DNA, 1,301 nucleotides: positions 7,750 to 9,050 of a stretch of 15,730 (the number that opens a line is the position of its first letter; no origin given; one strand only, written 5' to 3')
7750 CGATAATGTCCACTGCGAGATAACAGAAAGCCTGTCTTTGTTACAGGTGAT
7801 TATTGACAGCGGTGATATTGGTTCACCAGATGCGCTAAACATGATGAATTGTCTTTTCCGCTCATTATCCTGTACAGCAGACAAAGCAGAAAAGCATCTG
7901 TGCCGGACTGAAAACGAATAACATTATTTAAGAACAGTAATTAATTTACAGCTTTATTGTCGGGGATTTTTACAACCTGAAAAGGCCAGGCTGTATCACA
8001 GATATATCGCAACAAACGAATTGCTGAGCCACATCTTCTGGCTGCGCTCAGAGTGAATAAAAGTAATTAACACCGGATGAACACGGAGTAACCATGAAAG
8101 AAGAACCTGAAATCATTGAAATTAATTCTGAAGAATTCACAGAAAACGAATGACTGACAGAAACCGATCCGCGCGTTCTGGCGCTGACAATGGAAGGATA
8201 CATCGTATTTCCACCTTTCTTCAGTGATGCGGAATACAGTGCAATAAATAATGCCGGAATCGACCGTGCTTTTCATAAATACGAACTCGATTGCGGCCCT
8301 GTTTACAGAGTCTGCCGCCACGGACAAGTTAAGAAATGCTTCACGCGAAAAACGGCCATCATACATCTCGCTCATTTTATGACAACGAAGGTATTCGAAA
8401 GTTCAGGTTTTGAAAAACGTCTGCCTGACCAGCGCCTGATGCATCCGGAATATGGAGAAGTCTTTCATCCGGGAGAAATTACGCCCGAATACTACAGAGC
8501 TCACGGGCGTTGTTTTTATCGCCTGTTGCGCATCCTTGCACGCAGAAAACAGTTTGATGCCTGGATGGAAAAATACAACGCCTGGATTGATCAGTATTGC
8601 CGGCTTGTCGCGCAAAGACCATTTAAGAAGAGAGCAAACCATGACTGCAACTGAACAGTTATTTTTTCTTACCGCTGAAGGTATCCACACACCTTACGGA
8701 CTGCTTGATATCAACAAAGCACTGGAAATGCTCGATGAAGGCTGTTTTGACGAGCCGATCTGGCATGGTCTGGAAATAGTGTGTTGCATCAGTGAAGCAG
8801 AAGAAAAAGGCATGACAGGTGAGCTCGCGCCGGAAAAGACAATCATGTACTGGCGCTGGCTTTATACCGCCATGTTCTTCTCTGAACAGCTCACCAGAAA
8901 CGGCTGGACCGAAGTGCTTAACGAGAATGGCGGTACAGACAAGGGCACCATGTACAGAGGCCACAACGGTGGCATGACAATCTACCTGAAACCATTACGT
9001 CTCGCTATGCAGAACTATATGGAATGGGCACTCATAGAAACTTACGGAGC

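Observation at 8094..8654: In-frame TGA separating a well-initiated 19-codon ORF from a 154-aa ORF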

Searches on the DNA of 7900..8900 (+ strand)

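Call 4: search_dna_similar(query=window:7900-8900:+, collection=phages, mode=near, max_rows=30)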
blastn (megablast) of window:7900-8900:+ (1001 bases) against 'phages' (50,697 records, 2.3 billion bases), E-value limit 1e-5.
No match.
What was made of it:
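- Tried and rejected: The megablast search of the phage collection found no close DNA match (call 4).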

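Call 5: search_dna_similar(query=window:7900-8900:+, collection=ecoli_genomes, mode=near, max_rows=30)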
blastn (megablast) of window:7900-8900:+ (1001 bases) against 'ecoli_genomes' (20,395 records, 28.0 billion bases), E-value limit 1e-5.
Records with a match: 13; places in all: 17; records where one place covers at least 80% of the query: 13.
Genomes with a match: 13 of 5426; with a place that covers at least 80% of the query: 13. Places per genome that has any: lowest 1, median 1, highest 2. On chromosomes: 17 places; on plasmids: 0.
Best place of each record, by identity: >=99% 13.
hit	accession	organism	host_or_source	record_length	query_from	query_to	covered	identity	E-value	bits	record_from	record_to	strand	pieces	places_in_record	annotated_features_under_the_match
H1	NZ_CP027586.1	Escherichia coli strain 2012EL-2448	Homo sapiens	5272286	1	1001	100%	99.9%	0e+0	1844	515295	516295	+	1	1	hypothetical protein (x2)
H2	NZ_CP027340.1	Escherichia coli strain 2015C-3121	Homo sapiens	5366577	1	1001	100%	99.9%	0e+0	1844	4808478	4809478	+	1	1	hypothetical protein (x2)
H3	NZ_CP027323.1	Escherichia coli strain 2013C-3033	Homo sapiens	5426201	1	1001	100%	99.9%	0e+0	1844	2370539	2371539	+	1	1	hypothetical protein (x2)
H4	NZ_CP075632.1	Escherichia coli strain 2018-166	Homo sapiens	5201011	1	1001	100%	99.9%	0e+0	1844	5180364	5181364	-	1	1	hypothetical protein (x2)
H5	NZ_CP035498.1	Escherichia coli strain 04-00955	Homo sapiens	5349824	1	1001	100%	99.7%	0e+0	1832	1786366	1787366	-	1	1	hypothetical protein (x3)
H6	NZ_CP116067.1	Escherichia coli strain DETEC-S792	ICU staff rectal swab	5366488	1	1001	100%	99.7%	0e+0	1832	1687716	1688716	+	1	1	hypothetical protein (x3)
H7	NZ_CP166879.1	Escherichia coli strain 48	Fecal sample from a deer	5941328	1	1001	100%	99.7%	0e+0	1832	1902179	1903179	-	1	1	hypothetical protein (x3)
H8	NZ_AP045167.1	Escherichia coli strain JNEC-KY171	Homo sapiens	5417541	1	1001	100%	99.4%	0e+0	1816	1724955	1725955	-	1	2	hypothetical protein (x3)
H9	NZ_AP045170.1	Escherichia coli strain JNEC-KY174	Homo sapiens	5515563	1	1001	100%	99.2%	0e+0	1805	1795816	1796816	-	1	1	hypothetical protein (x3)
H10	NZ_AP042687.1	Escherichia coli strain OkiPb01714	bovine feces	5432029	1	1001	100%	99.2%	0e+0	1805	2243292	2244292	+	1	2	hypothetical protein (x3)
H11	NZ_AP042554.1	Escherichia coli strain OkiPb01692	bovine feces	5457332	1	1001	100%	99.2%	0e+0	1805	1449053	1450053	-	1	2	hypothetical protein (x3)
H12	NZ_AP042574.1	Escherichia coli strain OkiPb01696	bovine feces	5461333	1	1001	100%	99.2%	0e+0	1805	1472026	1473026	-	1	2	hypothetical protein (x3)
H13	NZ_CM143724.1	Escherichia coli strain CFIAFB20190167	food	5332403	1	1001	100%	99.2%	0e+0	1805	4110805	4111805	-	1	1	hypothetical protein (x2)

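Call 6: get_annotated_region(hit=H1, flank=8000)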
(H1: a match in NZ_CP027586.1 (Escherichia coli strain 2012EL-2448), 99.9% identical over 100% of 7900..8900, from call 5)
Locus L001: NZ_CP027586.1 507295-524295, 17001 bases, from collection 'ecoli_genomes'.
description: Escherichia coli strain 2012EL-2448 chromosome, complete genome
organism: Escherichia coli strain 2012EL-2448 (NCBI taxid 562)
replicon: chromosome; assembly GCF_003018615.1
host: Homo sapiens; source: stool; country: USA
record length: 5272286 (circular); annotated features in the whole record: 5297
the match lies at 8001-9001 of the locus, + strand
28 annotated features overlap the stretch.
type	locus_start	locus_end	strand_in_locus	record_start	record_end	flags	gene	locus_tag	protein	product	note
CDS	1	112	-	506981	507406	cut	-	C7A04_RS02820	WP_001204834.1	antiterminator Q family protein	-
CDS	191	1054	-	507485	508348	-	-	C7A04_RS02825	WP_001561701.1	hypothetical protein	-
CDS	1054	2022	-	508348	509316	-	-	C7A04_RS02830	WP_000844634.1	toprim domain-containing protein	-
CDS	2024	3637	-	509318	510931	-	-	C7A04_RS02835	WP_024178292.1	DEAD/DEAH box helicase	-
CDS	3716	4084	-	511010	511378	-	-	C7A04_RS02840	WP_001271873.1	hypothetical protein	-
CDS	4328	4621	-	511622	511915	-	-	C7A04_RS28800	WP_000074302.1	hypothetical protein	-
CDS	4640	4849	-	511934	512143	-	-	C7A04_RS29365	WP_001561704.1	hypothetical protein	-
CDS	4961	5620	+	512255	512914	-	-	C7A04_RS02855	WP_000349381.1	LexA family protein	-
CDS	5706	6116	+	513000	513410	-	-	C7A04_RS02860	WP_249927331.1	helix-turn-helix domain-containing protein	-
CDS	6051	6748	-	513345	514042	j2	-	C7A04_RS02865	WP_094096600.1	IS1-like element IS1A family transposase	programmed frameshift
CDS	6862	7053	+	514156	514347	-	-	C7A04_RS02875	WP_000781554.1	hypothetical protein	-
CDS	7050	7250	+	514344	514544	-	-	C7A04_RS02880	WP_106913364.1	hypothetical protein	-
CDS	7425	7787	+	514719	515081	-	-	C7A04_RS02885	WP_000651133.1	hypothetical protein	-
CDS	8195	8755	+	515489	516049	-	-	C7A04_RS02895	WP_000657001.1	hypothetical protein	-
CDS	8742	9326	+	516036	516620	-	-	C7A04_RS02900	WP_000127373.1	hypothetical protein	-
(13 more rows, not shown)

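Call 7: get_annotated_region(hit=H5, flank=3000)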
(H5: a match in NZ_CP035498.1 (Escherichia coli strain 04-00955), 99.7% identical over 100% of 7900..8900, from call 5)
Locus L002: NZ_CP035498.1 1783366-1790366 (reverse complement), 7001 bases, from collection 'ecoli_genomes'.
description: Escherichia coli strain 04-00955 chromosome, complete genome
organism: Escherichia coli strain 04-00955 (NCBI taxid 562)
replicon: chromosome; assembly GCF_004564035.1
host: Homo sapiens; source: stool; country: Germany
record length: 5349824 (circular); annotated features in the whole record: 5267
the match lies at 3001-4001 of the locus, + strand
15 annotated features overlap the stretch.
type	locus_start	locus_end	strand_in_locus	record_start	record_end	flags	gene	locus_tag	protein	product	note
CDS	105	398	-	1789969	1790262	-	-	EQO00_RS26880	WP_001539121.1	hypothetical protein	-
CDS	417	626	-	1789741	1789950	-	-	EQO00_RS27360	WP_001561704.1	hypothetical protein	-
CDS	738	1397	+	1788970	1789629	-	-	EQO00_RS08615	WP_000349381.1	LexA family protein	-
CDS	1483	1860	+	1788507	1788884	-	-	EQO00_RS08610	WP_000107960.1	helix-turn-helix domain-containing protein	-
CDS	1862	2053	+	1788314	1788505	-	-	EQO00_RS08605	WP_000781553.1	hypothetical protein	-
CDS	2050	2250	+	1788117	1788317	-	-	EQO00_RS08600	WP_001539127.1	hypothetical protein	-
CDS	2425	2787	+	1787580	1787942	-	-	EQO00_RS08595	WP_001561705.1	hypothetical protein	-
CDS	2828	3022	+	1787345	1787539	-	-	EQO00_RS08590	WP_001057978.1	hypothetical protein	-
CDS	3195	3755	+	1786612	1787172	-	-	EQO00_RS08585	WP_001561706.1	hypothetical protein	-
CDS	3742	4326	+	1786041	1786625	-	-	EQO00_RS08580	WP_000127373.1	hypothetical protein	-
CDS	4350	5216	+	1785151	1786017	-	-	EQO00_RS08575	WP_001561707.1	ORF6N domain-containing protein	-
CDS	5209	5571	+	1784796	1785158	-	-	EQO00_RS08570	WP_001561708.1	DUF5406 family protein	-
CDS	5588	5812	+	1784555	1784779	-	-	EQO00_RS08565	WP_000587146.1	hypothetical protein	-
CDS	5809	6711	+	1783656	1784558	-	-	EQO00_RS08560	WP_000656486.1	hypothetical protein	-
CDS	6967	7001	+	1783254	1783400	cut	-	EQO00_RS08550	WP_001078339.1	hypothetical protein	-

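Call 8: get_annotated_region(hit=H9, flank=3000)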
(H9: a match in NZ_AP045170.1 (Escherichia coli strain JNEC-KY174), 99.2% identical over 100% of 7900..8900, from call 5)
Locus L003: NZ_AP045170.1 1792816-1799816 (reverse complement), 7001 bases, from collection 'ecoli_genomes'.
description: Escherichia coli strain JNEC-KY174 chromosome, complete genome
organism: Escherichia coli strain JNEC-KY174 (NCBI taxid 562)
replicon: chromosome; assembly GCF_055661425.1
host: Homo sapiens; source: clinical; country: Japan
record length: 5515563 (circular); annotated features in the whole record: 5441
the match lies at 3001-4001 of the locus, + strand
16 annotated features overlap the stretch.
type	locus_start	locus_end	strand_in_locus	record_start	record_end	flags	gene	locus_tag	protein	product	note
CDS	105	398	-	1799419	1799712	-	-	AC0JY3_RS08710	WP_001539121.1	hypothetical protein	-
CDS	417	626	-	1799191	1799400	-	-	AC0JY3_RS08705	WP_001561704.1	hypothetical protein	-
CDS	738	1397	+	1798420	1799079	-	-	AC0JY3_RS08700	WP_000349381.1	LexA family protein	-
CDS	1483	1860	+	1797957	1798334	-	-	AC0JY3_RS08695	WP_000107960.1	helix-turn-helix domain-containing protein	-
CDS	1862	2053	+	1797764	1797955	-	-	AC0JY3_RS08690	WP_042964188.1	hypothetical protein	-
CDS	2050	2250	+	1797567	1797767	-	-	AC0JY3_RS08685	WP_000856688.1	hypothetical protein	-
CDS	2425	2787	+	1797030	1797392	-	-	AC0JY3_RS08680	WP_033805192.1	hypothetical protein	-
CDS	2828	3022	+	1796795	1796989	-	-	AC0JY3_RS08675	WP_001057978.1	hypothetical protein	-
CDS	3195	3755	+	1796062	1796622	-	-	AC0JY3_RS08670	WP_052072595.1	hypothetical protein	-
CDS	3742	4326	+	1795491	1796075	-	-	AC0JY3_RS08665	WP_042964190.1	hypothetical protein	-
CDS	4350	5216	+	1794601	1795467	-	-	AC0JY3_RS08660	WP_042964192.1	ORF6N domain-containing protein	-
CDS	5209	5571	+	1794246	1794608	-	-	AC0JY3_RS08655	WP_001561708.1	DUF5406 family protein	-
CDS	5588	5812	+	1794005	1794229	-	-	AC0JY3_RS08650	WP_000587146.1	hypothetical protein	-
CDS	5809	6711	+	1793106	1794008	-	-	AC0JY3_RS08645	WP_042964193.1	hypothetical protein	-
CDS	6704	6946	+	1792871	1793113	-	-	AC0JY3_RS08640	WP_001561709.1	hypothetical protein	-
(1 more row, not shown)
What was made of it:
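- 8641..9225 (+): Downstream 194-aa gene (PHROG 1515). It overlaps the end of the interrupted gene by 14 nt and could be affected by polarity or lost translational coupling. Annotation in orthologs (calls 6-8).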

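Call 27: search_dna_similar(query=window:8080-8205:+, collection=ecoli_genomes, mode=near, max_rows=40)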
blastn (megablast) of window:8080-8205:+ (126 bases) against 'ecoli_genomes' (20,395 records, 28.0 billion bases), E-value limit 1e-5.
Records with a match: 13; places in all: 17; records where one place covers at least 80% of the query: 13.
Genomes with a match: 13 of 5426; with a place that covers at least 80% of the query: 13. Places per genome that has any: lowest 1, median 1, highest 2. On chromosomes: 17 places; on plasmids: 0.
Best place of each record, by identity: >=99% 11; 95-99% 2.
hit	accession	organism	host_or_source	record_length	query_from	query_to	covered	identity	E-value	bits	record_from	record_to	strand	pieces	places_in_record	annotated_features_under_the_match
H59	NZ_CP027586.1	Escherichia coli strain 2012EL-2448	Homo sapiens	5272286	1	126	100%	99.2%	5e-57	228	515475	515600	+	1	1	hypothetical protein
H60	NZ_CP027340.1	Escherichia coli strain 2015C-3121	Homo sapiens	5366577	1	126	100%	99.2%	5e-57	228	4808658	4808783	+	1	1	hypothetical protein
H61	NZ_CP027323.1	Escherichia coli strain 2013C-3033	Homo sapiens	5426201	1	126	100%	99.2%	5e-57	228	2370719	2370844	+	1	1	hypothetical protein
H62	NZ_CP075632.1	Escherichia coli strain 2018-166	Homo sapiens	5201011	1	126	100%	99.2%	5e-57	228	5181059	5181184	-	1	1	hypothetical protein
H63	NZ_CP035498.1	Escherichia coli strain 04-00955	Homo sapiens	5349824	1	126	100%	99.2%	5e-57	228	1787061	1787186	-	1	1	hypothetical protein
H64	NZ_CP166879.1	Escherichia coli strain 48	Fecal sample from a deer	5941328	1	126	100%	99.2%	5e-57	228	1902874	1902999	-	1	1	hypothetical protein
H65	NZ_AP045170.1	Escherichia coli strain JNEC-KY174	Homo sapiens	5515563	1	126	100%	99.2%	5e-57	228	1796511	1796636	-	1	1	hypothetical protein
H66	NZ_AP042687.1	Escherichia coli strain OkiPb01714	bovine feces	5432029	1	126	100%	99.2%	5e-57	228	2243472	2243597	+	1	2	hypothetical protein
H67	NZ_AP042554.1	Escherichia coli strain OkiPb01692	bovine feces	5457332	1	126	100%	99.2%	5e-57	228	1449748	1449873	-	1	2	hypothetical protein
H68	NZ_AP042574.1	Escherichia coli strain OkiPb01696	bovine feces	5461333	1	126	100%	99.2%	5e-57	228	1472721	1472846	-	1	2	hypothetical protein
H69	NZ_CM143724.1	Escherichia coli strain CFIAFB20190167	food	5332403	1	126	100%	99.2%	5e-57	228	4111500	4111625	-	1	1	hypothetical protein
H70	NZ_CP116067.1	Escherichia coli strain DETEC-S792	ICU staff rectal swab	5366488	1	126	100%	98.4%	2e-55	222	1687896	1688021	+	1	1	hypothetical protein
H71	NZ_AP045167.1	Escherichia coli strain JNEC-KY171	Homo sapiens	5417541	1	126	100%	97.6%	1e-53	217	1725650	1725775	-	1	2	hypothetical protein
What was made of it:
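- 8094..8654 (+): Ancestral 186-codon gene (PHROG 1886, function unknown), here interrupted at codon 20. None of the 13 complete genomes with this segment carries the window's TGA haplotype (call 27).
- On Lineage-specific nonsense mutation (pseudogene or hypomorph) of an otherwise intact gene: None of the 13 complete genomes carries the window's exact sequence across the site (call 27).
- None of the 13 complete genomes carrying the segment matches the window exactly over 8080-8205; each differs by 1-3 bases there (call 27).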

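Call 28: get_annotated_region(hit=H70, flank=600)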
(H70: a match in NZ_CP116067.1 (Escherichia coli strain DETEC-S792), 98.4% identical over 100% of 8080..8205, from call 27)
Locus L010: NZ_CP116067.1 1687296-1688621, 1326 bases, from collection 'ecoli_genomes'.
description: Escherichia coli strain DETEC-S792 chromosome, complete genome
organism: Escherichia coli strain DETEC-S792 (NCBI taxid 562)
replicon: chromosome; assembly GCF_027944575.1
host: -; source: ICU staff rectal swab; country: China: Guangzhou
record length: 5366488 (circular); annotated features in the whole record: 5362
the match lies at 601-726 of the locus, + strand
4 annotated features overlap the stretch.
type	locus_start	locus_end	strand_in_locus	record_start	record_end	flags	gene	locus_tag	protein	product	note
CDS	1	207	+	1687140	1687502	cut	-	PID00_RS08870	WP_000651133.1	hypothetical protein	-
CDS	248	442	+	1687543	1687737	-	-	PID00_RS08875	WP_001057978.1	hypothetical protein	-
CDS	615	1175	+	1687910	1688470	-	-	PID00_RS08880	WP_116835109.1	hypothetical protein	-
CDS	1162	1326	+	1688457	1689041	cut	-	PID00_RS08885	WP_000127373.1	hypothetical protein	-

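Call 29: get_annotated_region(hit=H71, flank=600)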
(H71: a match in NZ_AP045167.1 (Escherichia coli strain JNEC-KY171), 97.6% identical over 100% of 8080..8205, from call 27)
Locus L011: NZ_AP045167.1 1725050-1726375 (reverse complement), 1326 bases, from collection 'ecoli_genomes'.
description: Escherichia coli strain JNEC-KY171 chromosome, complete genome
organism: Escherichia coli strain JNEC-KY171 (NCBI taxid 562)
replicon: chromosome; assembly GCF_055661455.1
host: Homo sapiens; source: clinical; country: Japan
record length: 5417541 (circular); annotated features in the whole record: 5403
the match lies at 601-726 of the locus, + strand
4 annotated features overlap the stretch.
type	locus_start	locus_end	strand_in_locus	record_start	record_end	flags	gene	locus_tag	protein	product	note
CDS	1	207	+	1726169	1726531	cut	-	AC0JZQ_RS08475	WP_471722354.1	hypothetical protein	-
CDS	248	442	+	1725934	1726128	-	-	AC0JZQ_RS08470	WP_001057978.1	hypothetical protein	-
CDS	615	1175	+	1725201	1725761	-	-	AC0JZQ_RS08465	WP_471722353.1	hypothetical protein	-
CDS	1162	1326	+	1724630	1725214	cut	-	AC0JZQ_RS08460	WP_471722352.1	hypothetical protein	-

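Call 30: get_annotated_region(hit=H69, flank=600)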
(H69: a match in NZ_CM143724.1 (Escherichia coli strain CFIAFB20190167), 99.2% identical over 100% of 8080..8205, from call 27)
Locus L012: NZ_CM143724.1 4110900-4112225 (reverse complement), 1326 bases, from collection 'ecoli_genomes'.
description: Escherichia coli strain CFIAFB20190167 chromosome, whole genome shotgun sequence
organism: Escherichia coli strain CFIAFB20190167 (NCBI taxid 562)
replicon: chromosome; assembly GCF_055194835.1
host: -; source: food; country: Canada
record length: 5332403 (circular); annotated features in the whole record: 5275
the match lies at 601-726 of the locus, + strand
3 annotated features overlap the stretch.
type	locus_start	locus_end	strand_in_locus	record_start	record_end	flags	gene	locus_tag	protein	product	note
CDS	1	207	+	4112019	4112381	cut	-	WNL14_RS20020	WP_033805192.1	hypothetical protein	-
CDS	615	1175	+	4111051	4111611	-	-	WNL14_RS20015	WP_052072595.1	hypothetical protein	-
CDS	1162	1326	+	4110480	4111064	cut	-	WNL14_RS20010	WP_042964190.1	hypothetical protein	-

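Call 31: get_annotated_region(hit=H66, flank=600)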
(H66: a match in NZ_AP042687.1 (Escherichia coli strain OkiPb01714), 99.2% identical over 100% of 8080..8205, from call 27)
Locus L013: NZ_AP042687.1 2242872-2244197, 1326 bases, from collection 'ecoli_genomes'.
description: Escherichia coli strain OkiPb01714 chromosome, complete genome
organism: Escherichia coli strain OkiPb01714 (NCBI taxid 562)
replicon: chromosome; assembly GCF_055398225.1
host: -; source: bovine feces; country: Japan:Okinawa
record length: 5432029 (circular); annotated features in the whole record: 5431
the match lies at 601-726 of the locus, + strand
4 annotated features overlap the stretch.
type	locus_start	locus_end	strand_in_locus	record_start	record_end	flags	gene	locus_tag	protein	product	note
CDS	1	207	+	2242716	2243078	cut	-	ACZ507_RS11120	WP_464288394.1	hypothetical protein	-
CDS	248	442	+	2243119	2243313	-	-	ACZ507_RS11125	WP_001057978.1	hypothetical protein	-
CDS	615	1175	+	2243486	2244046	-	-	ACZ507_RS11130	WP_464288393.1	hypothetical protein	-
CDS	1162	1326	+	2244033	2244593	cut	-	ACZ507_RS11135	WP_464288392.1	hypothetical protein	-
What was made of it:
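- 8094..8654 (+): Annotated as one 561-nt CDS in the seven complete E. coli genomes whose annotation was fetched, e.g. WP_000657001.1 (calls 6-8, 28-31).
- On Lineage-specific nonsense mutation (pseudogene or hypomorph) of an otherwise intact gene: A 561-nt CDS is annotated in 7 complete genomes examined (calls 6-8, 28-31).
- Each of the seven that were fetched annotates a 561-nt CDS (calls 6-8, 28-31).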

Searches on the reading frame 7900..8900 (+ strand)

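Call 18: search_protein_families(library=pfam, proteins=[P0001], max_evalue=1)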
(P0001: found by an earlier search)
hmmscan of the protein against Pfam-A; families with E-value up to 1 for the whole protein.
P0001 (186 aa): 0 families

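Call 19: search_protein_families(library=phrogs, proteins=[P0001], max_evalue=0.01)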
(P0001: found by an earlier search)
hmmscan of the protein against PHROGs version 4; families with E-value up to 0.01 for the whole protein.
P0001 (186 aa): 1 family
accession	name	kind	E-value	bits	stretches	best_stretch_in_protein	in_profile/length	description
phrog_1886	-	unknown function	1.5e-42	145.7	1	50-179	4-133/135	-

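Call 62: search_protein_families(library=ncbifam, proteins=[P0001], max_evalue=0.001)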
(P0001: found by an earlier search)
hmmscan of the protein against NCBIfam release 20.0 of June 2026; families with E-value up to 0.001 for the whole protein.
P0001 (186 aa): 0 families

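Call 67: search_protein_families(library=padloc, proteins=[P0001], max_evalue=0.01)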
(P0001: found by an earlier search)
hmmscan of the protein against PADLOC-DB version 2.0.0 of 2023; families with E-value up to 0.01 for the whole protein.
P0001 (186 aa): 0 families
